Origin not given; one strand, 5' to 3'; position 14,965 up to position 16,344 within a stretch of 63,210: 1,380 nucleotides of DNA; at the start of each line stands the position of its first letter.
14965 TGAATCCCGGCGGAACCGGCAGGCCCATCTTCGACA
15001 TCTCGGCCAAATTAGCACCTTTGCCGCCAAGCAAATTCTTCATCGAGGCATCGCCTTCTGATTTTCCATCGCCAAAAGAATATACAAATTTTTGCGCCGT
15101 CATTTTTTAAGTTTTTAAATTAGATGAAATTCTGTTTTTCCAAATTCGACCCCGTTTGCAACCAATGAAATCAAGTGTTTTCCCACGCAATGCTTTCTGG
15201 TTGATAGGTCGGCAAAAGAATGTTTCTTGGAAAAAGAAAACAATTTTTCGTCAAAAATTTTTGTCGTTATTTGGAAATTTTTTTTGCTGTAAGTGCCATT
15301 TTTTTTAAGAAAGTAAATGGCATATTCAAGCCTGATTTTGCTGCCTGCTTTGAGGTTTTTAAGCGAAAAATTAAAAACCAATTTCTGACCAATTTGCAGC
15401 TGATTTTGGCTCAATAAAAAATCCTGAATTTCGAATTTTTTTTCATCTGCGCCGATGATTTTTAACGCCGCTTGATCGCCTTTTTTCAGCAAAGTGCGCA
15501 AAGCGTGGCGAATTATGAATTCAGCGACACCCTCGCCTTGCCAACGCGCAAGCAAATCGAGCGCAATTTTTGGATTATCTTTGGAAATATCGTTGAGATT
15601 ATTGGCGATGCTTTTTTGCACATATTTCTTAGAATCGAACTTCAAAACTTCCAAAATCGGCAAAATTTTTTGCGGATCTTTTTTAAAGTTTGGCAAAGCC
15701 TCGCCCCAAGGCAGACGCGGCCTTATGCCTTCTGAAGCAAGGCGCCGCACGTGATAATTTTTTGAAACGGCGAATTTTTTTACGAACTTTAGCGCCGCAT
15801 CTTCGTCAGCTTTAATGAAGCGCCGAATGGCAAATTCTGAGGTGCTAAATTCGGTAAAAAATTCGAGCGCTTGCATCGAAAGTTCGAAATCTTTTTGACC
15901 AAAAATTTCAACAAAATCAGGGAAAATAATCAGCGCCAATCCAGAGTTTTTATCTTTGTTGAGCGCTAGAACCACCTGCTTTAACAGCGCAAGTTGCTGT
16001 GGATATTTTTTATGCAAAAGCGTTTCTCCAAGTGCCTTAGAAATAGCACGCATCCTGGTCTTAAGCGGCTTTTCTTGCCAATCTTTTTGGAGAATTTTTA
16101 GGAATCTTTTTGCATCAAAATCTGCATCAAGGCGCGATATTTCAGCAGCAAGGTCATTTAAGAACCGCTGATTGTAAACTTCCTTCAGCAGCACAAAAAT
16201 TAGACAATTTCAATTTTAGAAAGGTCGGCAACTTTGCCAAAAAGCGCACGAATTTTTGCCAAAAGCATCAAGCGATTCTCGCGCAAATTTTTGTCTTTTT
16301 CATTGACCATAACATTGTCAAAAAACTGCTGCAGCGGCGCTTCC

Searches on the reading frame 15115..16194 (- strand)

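Call 13: search_protein_families(library=pfam, proteins=[window:15115-16194:-], max_evalue=0.001)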
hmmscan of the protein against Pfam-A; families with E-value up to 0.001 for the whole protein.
window:15115-16194:- (359 aa): 1 family
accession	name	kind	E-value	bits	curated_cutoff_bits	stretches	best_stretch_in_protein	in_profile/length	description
PF08713.17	DNA_alkylation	-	2.4e-06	27.8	21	1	121-235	109-213/213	DNA alkylation repair enzyme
